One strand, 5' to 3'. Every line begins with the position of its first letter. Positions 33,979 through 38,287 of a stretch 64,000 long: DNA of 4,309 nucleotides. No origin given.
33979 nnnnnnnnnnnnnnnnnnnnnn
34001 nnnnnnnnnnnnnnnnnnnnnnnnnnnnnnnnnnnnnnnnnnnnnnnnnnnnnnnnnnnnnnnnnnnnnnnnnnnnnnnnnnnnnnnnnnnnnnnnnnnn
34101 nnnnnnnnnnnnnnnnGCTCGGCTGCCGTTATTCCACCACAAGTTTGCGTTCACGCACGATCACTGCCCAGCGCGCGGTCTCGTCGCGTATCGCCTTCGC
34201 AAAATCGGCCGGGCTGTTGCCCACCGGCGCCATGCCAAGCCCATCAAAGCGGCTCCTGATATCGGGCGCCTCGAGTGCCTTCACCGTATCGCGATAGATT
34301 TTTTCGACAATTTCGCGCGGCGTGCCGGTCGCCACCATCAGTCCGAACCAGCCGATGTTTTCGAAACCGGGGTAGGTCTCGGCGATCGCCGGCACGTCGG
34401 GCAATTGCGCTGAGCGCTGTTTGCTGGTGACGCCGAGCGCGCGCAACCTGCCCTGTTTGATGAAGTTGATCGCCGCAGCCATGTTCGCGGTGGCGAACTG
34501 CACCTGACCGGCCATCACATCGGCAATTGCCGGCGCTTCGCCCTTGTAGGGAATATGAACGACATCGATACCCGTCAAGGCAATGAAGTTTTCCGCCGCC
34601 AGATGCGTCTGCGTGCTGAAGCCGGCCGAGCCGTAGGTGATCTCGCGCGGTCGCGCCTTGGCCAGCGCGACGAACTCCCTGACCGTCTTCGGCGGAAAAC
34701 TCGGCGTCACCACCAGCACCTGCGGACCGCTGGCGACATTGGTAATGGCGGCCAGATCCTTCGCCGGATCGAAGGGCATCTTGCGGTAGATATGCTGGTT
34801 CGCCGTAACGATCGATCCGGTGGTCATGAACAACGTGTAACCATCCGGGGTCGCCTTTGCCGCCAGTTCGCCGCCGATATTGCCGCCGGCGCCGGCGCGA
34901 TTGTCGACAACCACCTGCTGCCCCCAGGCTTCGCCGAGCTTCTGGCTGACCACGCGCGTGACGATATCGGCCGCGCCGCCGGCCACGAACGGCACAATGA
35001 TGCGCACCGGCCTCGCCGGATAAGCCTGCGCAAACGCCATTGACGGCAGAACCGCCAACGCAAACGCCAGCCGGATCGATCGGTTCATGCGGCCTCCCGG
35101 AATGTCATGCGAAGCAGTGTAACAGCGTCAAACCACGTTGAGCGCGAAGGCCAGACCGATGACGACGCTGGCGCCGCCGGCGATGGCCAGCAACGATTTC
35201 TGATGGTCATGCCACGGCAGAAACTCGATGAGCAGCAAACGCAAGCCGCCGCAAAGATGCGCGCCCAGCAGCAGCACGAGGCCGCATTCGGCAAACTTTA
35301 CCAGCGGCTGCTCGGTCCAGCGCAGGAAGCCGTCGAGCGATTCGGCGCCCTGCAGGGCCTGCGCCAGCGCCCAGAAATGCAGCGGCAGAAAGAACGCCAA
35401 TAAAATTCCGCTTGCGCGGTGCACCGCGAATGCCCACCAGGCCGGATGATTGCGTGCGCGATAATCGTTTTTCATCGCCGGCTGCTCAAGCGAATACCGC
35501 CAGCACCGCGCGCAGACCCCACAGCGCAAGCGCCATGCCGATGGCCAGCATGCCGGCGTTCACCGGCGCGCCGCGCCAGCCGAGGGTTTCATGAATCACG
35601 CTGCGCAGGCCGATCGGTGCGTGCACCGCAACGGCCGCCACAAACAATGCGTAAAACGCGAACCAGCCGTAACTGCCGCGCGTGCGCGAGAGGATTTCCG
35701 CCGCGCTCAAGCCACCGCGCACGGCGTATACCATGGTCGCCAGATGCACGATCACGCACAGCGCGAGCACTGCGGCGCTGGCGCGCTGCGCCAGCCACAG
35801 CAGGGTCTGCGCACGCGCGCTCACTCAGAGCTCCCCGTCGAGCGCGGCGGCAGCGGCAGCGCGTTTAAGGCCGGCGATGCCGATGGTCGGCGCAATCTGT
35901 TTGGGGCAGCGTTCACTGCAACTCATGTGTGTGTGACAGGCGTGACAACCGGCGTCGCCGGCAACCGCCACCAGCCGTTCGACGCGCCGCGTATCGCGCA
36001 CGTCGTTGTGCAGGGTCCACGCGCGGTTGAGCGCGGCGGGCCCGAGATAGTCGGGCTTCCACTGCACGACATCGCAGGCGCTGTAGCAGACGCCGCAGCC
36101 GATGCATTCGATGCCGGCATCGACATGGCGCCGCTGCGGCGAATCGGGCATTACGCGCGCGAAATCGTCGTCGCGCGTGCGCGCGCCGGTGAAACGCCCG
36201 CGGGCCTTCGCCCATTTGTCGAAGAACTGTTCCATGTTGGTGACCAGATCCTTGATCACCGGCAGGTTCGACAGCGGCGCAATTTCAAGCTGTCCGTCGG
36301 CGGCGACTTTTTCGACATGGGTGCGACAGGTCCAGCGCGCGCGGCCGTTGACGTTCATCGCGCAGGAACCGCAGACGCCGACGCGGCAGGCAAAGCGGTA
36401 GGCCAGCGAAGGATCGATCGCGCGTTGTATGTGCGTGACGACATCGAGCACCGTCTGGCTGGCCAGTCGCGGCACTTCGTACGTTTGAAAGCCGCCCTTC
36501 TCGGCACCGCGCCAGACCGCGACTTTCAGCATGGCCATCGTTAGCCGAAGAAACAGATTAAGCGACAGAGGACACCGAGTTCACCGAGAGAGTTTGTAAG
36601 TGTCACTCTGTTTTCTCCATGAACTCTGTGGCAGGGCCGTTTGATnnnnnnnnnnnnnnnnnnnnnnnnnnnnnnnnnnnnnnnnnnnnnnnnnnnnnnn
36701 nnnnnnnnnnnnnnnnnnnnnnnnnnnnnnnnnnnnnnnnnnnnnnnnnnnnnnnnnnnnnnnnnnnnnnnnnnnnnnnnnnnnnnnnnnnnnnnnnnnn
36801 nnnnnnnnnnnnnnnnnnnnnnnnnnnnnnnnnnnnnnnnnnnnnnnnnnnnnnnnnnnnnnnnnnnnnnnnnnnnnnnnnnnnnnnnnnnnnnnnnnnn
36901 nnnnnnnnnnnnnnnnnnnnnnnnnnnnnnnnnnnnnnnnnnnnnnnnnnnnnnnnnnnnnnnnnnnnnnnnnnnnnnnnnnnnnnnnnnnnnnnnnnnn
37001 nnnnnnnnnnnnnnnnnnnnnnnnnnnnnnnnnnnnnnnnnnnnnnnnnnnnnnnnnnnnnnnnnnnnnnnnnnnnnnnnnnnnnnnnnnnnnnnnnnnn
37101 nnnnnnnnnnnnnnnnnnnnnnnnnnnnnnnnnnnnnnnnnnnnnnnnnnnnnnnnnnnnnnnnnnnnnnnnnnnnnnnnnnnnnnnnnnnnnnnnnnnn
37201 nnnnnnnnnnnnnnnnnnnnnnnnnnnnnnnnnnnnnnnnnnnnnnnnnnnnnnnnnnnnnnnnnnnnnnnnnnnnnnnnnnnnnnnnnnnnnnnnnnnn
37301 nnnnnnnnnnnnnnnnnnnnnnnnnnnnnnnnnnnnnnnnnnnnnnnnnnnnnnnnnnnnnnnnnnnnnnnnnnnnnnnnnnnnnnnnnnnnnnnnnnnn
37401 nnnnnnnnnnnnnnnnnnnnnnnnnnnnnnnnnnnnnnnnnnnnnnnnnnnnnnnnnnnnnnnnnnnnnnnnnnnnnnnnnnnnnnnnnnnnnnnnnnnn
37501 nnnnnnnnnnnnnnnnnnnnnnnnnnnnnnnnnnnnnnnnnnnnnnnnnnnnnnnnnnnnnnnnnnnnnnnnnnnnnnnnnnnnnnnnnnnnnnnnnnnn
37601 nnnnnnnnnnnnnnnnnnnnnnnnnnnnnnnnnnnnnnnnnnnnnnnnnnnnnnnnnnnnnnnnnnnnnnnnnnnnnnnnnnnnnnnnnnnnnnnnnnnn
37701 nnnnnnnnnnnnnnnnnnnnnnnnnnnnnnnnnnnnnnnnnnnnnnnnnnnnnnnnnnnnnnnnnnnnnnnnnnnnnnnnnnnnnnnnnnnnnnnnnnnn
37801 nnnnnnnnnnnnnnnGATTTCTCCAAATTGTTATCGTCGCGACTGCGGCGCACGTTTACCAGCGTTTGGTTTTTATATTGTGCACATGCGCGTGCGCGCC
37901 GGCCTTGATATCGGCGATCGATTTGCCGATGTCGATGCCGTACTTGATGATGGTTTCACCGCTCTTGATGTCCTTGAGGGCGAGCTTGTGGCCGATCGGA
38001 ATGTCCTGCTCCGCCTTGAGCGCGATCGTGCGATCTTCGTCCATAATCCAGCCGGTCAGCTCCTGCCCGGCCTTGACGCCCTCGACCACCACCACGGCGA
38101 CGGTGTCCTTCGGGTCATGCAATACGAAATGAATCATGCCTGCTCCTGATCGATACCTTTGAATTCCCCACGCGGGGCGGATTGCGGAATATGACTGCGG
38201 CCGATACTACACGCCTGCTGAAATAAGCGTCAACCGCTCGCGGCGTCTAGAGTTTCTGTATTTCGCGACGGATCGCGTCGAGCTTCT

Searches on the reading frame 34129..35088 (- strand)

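Call 3: search_protein_families(library=pfam, proteins=[window:34129-35088:-], max_evalue=0.01)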
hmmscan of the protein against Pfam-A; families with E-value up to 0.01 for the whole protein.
window:34129-35088:- (319 aa): 1 family
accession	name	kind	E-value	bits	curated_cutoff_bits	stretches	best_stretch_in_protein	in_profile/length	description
PF03401.19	TctC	-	6.4e-78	262.5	27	1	43-315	1-273/274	Tripartite tricarboxylate transporter family receptor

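Call 76: search_protein_families(library=ncbifam, proteins=[window:34129-35088:-], max_evalue=0.00001)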
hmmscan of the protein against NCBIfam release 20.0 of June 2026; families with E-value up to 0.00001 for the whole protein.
window:34129-35088:- (319 aa): 0 families

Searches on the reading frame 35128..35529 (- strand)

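Call 7: search_protein_families(library=ncbifam, proteins=[window:35128-35529:-], max_evalue=0.001)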
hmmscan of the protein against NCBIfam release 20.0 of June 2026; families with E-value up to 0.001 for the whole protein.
window:35128-35529:- (133 aa): 2 families
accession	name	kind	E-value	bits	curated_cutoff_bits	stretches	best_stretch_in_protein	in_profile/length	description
TIGR02970.1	succ_dehyd_cytB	equivalog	5.1e-16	59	52.3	1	26-116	13-106/120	succinate dehydrogenase, cytochrome b556 subunit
NF007021.0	PRK09487.1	equivalog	3.2e-05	24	180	1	34-109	27-102/129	succinate dehydrogenase cytochrome b556 subunit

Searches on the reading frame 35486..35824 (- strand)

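Call 7: search_protein_families(library=ncbifam, proteins=[window:35486-35824:-], max_evalue=0.001)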
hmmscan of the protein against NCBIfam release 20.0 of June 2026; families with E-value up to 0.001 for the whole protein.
window:35486-35824:- (112 aa): 2 families
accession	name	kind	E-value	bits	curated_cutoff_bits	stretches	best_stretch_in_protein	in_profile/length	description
TIGR02968.1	succ_dehyd_anc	equivalog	1.9e-06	28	41.8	1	10-79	8-74/105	succinate dehydrogenase, hydrophobic membrane anchor protein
NF010073.0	PRK13554.1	subfamily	4.8e-05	23.1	221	1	6-77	122-190/241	fumarate reductase cytochrome b-556 subunit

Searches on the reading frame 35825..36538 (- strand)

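Call 3: search_protein_families(library=pfam, proteins=[window:35825-36538:-], max_evalue=0.01)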
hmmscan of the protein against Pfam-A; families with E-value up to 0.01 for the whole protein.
window:35825-36538:- (237 aa): 7 families
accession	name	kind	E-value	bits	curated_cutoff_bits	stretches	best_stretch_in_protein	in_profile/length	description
PF13085.11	Fer2_3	-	5.5e-28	97.6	27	1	13-106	14-106/107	2Fe-2S iron-sulfur cluster binding domain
PF13183.11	Fer4_8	-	5.7e-08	33.6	27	1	144-215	4-68/68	4Fe-4S dicluster domain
PF13534.11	Fer4_17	-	4.7e-07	30.7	22.2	1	144-215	1-60/61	4Fe-4S dicluster domain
PF13237.11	Fer4_10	-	7.2e-05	23.1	25.5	1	144-212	8-53/53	4Fe-4S dicluster domain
PF12838.12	Fer4_7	-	0.00059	20.7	27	1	145-215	2-52/52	4Fe-4S dicluster domain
PF13187.11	Fer4_9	-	0.0011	19.4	27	1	144-214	1-50/52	4Fe-4S dicluster domain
PF00111.32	Fer2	-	0.0059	16.9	21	1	44-69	28-53/77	2Fe-2S iron-sulfur cluster binding domain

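Call 7: search_protein_families(library=ncbifam, proteins=[window:35825-36538:-], max_evalue=0.001)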
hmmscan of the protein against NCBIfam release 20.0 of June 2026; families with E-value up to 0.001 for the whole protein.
window:35825-36538:- (237 aa): 14 families
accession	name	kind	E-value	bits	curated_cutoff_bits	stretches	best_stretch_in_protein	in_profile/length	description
NF004616.0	PRK05950.1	subfamily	6.9e-59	198.9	228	1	13-229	19-234/238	succinate dehydrogenase iron-sulfur subunit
TIGR00384.1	dhsB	subfamily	7.3e-57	192.3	88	1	16-224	13-221/222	succinate dehydrogenase and fumarate reductase iron-sulfur protein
NF009226.0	PRK12576.1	equivalog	4.4e-54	183.9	344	1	5-227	13-236/317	succinate dehydrogenase/fumarate reductase iron-sulfur subunit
NF009227.0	PRK12577.1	equivalog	1.2e-45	155.6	349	1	5-227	6-237/330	succinate dehydrogenase/fumarate reductase iron-sulfur subunit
NF009051.0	PRK12385.1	equivalog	6.9e-44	150.1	333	1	16-227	23-231/244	succinate dehydrogenase/fumarate reductase iron-sulfur subunit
NF010071.0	PRK13552.1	equivalog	3e-40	138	264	1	12-231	18-238/241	fumarate reductase iron-sulfur subunit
NF009225.0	PRK12575.1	subfamily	3.6e-37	128.1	443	1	17-225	22-227/235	succinate dehydrogenase/fumarate reductase iron-sulfur subunit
NF004898.0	PRK06259.1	equivalog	1.9e-36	125.7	385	1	2-216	2-203/488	fumarate reductase (CoM/CoB) subunit TfrB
NF009052.0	PRK12386.1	equivalog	9.7e-35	119.8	256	1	5-218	6-220/255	succinate dehydrogenase/fumarate reductase iron-sulfur subunit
NF006391.0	PRK08640.1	equivalog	2.6e-33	115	244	1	45-233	58-244/254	succinate dehydrogenase iron-sulfur subunit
NF042952.1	MFR_FeS_SdhB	equivalog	3.6e-29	101.8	600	1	23-233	23-236/320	8-methylmenaquinol:fumarate reductase iron-sulfur subunit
NF005746.0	PRK07570.1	subfamily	4.3e-24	85.1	243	1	4-233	3-245/250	succinate dehydrogenase/fumarate reductase iron-sulfur subunit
NF008369.0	PRK11168.1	equivalog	0.00016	20.7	278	1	144-216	12-75/401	anaerobic glycerol-3-phosphate dehydrogenase subunit C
NF000796.0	PRK00054.1-1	equivalog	0.0008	18.7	224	0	28-65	183-220/254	dihydroorotate dehydrogenase electron transfer subunit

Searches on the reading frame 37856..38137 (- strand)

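Call 76: search_protein_families(library=ncbifam, proteins=[window:37856-38137:-], max_evalue=0.00001)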
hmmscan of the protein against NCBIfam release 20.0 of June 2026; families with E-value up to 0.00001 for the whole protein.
window:37856-38137:- (93 aa): 1 family
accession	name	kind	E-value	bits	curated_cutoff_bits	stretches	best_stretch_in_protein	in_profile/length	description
TIGR03248.1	galactar-dH20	equivalog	5.8e-09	34.9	730.85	1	8-87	6-77/507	galactarate dehydratase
